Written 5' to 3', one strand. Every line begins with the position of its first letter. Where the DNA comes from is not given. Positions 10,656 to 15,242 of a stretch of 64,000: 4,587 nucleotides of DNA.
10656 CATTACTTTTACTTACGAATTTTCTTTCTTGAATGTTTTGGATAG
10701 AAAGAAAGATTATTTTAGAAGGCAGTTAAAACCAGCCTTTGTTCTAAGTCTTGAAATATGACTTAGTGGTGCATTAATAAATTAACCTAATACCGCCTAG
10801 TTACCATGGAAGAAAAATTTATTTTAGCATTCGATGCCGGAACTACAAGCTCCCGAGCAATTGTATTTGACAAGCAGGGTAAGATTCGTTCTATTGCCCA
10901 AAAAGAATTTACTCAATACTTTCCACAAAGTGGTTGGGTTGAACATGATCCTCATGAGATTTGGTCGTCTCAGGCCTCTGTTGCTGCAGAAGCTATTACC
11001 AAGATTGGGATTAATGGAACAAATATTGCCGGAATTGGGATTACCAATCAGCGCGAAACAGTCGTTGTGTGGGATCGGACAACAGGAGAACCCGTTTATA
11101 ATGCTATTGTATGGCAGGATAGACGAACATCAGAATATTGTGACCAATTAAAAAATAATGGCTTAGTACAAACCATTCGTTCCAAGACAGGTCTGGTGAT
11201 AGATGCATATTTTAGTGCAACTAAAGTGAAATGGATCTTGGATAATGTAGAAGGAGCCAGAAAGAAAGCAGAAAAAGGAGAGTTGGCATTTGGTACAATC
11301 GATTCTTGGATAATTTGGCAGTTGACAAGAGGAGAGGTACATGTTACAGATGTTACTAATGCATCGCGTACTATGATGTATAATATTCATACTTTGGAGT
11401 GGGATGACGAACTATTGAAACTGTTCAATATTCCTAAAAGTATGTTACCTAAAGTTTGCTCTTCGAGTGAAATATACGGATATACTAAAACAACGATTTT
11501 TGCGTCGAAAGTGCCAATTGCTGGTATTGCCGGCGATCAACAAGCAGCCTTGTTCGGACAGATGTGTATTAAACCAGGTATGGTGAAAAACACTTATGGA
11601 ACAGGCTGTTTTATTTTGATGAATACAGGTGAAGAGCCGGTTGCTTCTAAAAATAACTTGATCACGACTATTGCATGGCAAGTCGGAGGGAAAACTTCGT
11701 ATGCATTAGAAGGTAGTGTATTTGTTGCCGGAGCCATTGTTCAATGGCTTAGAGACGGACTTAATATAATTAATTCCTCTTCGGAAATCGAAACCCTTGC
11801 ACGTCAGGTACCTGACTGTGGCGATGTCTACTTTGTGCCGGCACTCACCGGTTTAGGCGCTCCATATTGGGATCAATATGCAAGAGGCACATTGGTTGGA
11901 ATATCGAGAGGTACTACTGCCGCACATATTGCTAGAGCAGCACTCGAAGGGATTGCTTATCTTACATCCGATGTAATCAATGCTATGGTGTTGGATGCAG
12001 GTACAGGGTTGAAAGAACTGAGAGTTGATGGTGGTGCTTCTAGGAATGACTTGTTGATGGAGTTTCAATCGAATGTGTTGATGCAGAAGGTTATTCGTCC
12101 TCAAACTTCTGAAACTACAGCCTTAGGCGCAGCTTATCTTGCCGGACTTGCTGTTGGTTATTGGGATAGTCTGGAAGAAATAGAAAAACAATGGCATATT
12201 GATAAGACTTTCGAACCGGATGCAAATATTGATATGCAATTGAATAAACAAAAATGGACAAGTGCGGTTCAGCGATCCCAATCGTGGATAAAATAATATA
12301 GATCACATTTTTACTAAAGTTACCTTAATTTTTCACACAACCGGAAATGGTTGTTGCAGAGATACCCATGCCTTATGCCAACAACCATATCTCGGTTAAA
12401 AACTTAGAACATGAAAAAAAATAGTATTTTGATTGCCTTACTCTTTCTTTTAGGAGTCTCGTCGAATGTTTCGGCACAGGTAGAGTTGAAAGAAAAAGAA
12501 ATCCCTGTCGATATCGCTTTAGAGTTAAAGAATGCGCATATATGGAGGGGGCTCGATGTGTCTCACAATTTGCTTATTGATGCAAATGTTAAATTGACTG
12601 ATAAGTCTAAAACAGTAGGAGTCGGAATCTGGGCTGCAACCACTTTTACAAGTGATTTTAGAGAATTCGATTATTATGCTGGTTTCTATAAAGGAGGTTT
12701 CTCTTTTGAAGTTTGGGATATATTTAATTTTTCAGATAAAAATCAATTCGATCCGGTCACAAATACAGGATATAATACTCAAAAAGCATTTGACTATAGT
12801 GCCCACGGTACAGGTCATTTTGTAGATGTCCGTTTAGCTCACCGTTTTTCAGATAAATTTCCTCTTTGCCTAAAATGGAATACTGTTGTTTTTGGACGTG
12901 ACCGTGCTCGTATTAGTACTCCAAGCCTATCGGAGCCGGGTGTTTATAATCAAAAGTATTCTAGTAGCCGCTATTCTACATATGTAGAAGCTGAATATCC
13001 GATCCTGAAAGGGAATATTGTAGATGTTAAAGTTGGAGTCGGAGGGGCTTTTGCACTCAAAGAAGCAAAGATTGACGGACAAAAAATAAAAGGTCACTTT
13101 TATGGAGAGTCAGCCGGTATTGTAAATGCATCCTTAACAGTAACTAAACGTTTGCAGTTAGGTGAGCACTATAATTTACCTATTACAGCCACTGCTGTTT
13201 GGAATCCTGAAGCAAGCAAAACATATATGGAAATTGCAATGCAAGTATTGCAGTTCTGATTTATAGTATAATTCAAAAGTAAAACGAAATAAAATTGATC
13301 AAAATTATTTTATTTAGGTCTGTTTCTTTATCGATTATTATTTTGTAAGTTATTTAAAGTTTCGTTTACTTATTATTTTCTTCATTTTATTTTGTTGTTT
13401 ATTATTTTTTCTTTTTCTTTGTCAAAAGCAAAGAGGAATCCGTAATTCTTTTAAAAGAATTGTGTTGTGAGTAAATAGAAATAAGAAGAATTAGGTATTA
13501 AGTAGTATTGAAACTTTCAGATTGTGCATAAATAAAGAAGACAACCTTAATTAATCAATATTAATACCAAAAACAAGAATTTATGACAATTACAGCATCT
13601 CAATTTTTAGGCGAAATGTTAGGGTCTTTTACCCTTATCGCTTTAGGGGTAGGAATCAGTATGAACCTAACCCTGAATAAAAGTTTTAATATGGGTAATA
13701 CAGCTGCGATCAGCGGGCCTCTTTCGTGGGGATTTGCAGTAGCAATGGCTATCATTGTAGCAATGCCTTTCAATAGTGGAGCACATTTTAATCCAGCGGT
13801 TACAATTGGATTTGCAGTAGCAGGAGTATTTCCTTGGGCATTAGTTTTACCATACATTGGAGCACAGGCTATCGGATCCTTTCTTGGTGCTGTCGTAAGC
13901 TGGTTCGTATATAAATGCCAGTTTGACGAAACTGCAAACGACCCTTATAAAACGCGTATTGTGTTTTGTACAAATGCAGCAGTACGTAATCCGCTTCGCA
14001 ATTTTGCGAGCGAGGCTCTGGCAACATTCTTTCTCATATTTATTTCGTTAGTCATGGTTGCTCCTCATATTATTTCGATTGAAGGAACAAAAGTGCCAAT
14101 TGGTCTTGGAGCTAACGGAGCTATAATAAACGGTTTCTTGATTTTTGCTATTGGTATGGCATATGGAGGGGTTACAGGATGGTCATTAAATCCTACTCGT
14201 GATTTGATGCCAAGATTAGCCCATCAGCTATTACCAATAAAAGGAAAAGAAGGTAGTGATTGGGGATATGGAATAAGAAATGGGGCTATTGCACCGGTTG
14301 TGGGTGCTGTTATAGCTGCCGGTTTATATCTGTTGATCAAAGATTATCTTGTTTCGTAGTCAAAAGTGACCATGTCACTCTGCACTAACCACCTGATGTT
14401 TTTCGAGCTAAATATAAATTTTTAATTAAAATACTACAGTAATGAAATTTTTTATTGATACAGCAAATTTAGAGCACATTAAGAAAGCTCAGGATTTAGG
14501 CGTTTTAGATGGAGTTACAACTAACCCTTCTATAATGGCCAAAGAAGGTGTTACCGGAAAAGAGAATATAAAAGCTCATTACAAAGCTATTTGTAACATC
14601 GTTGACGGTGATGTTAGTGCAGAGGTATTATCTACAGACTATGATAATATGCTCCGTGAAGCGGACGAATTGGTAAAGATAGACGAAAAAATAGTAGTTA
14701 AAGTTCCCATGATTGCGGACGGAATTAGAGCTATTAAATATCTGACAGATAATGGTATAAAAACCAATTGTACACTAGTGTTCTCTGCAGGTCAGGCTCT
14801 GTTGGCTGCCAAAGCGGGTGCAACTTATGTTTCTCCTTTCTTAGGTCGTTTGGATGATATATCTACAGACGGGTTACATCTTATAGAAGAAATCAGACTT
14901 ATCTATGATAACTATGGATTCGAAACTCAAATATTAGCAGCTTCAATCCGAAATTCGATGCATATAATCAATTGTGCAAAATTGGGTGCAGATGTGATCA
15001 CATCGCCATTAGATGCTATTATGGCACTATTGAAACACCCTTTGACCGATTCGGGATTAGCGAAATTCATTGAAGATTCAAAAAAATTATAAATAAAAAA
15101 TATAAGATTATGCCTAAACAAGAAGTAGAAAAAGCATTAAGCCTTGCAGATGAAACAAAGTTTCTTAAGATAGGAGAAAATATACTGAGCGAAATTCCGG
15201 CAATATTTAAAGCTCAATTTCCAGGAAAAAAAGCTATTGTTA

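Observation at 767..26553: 26-kb glycerol/polyol-to-pentose-phosphate super-locus: five FGGY kinases, three kinds of glycerol-phosphate dehydrogenase, no araA and no sugar transporter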

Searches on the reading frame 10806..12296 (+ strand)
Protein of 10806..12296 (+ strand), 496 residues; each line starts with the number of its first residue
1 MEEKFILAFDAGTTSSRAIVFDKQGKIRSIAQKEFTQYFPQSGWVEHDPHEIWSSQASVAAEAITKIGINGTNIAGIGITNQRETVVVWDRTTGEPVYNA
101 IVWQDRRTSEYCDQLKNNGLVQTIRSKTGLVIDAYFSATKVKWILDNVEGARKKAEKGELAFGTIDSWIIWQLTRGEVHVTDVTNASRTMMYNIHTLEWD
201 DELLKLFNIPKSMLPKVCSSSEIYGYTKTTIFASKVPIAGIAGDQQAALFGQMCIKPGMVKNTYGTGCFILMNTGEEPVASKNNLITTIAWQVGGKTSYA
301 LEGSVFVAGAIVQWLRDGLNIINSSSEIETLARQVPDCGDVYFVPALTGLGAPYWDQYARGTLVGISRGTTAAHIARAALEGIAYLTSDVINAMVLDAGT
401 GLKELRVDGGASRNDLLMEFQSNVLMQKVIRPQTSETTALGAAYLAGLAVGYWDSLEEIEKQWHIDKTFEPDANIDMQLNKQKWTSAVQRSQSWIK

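Call 3: search_protein_families(library=ncbifam, proteins=[window:10806-12296:+], max_evalue=0.00001)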
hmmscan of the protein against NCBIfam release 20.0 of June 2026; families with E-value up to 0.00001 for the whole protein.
window:10806-12296:+ (496 aa): 12 families
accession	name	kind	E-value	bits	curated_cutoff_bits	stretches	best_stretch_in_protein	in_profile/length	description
NF000756.0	PRK00047.1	subfamily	1.8e-247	821.6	498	1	1-495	2-498/502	glycerol kinase GlpK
TIGR01311.1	glycerol_kin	equivalog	4.1e-224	744.5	590.35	1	4-494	1-496/496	glycerol kinase GlpK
TIGR01312.1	XylB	equivalog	5.5e-66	223.1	380.25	1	9-474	3-464/481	xylulokinase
TIGR01314.1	gntK_FGGY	equivalog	1.6e-49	168.8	648.55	1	6-472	2-472/505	gluconokinase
NF008187.0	PRK10939.1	equivalog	9.3e-35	120.2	528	1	3-490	3-502/521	autoinducer-2 kinase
NF011601.0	PRK15027.1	equivalog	2.8e-32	111.8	912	1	8-483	4-469/484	xylulokinase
TIGR02628.1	fuculo_kin_coli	equivalog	3.6e-30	105.3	470.9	1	6-466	3-458/465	L-fuculokinase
TIGR01315.1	5C_CHO_kinase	subfamily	3.9e-29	101.8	408.7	2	311-488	354-531/541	FGGY family pentulose kinase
TIGR02627.1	rhamnulo_kin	equivalog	1.5e-17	63.3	527.95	1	8-458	2-443/454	rhamnulokinase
NF007925.0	PRK10640.1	equivalog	1.3e-15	56.9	639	1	4-486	4-480/489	rhamnulokinase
NF003154.0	PRK04123.1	equivalog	4.4e-15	55.4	428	1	3-473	3-517/554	ribulokinase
TIGR01234.1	L-ribulokinase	equivalog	3.6e-10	39.2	583.25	1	352-474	387-511/536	ribulokinase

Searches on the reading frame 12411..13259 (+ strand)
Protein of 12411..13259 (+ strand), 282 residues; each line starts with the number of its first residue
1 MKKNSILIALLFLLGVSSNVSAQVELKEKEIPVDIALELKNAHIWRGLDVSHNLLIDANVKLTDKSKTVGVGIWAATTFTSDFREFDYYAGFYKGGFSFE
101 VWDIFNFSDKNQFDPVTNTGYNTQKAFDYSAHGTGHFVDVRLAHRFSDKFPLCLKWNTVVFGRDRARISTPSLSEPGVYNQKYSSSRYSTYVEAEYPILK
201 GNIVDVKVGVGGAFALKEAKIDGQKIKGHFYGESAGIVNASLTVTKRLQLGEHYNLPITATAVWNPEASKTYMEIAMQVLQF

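Call 3: search_protein_families(library=ncbifam, proteins=[window:12411-13259:+], max_evalue=0.00001)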
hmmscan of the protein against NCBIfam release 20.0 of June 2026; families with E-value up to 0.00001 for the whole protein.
window:12411-13259:+ (282 aa): 0 families

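Call 6: search_protein_families(library=pfam, proteins=[window:12411-13259:+], max_evalue=0.001)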
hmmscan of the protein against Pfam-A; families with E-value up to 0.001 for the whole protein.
window:12411-13259:+ (282 aa): 0 families

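Call 82: search_protein_families(library=pfam, proteins=[window:12411-13259:+], max_evalue=5)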
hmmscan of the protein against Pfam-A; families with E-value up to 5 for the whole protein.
window:12411-13259:+ (282 aa): 0 families

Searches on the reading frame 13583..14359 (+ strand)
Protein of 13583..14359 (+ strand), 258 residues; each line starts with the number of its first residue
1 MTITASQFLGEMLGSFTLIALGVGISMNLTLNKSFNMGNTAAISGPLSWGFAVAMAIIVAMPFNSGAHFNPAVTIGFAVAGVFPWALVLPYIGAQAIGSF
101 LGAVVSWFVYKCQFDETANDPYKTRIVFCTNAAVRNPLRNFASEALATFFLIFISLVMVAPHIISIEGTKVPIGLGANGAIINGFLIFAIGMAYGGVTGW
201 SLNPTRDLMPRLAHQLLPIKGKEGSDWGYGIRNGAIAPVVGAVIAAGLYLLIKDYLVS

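Call 3: search_protein_families(library=ncbifam, proteins=[window:13583-14359:+], max_evalue=0.00001)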
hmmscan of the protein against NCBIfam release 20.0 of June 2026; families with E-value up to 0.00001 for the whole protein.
window:13583-14359:+ (258 aa): 4 families
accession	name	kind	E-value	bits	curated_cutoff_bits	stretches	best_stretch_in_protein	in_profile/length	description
NF043012.1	LacAcidTportLarD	equivalog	2e-45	155.1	390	1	7-247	3-229/237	D/L-lactic acid transporter LarD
TIGR00861.1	MIP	subfamily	1.2e-34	120.1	171.25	1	11-249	2-224/224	MIP family channel protein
NF045553.1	AquGlycerPorinGla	equivalog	6.9e-27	94.4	400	2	7-135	8-133/290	aquaglyceroporin Gla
NF003838.0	PRK05420.1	equivalog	3.9e-12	46.2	256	1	7-112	4-105/231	aquaporin Z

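Call 6: search_protein_families(library=pfam, proteins=[window:13583-14359:+], max_evalue=0.001)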
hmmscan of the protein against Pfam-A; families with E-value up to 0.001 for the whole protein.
window:13583-14359:+ (258 aa): 1 family
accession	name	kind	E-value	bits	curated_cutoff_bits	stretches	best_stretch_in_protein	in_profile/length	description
PF00230.25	MIP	-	6.3e-27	95.2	25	1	6-249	9-222/222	Major intrinsic protein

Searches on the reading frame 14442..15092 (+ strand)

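Call 4: search_protein_families(library=ncbifam, proteins=[window:14442-15092:+], max_evalue=0.00001)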
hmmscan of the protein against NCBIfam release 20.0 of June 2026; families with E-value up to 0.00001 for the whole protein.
window:14442-15092:+ (216 aa): 11 families
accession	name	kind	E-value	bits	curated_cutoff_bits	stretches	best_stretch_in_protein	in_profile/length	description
TIGR00875.1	fsa_talC_mipB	equivalog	5.2e-85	284.2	245.95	1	1-214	1-210/213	fructose-6-phosphate aldolase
NF009296.0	PRK12653.1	subfamily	1.7e-47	162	306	1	1-213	1-211/220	fructose-6-phosphate aldolase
NF009299.0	PRK12656.1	equivalog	8.6e-37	126.8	214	1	1-213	1-213/222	fructose-6-phosphate aldolase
TIGR02134.1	transald_staph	equivalog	7.1e-28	97.9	281.95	1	2-196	7-206/236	transaldolase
TIGR00874.1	talAB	equivalog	8.9e-22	77.8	396.2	1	49-191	82-245/317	transaldolase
NF008965.0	PRK12309.1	equivalog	3.2e-17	62.6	550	1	47-187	86-247/392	transaldolase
NF009001.0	PRK12346.1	subfamily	1.3e-15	57.8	439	1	49-187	83-242/316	transaldolase A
NF002881.0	PRK03343.1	subfamily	1.8e-11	43.7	367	1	51-125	100-179/370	transaldolase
NF007080.0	PRK09533.1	equivalog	2.5e-08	32.3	712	1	52-117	101-171/949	bifunctional transaldolase/phosoglucose isomerase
TIGR00876.1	tal_mycobact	equivalog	3.2e-08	33.3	233.75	1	54-118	92-161/350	transaldolase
NF003026.0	PRK03903.1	equivalog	3.9e-08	32.8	344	1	55-124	91-165/323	transaldolase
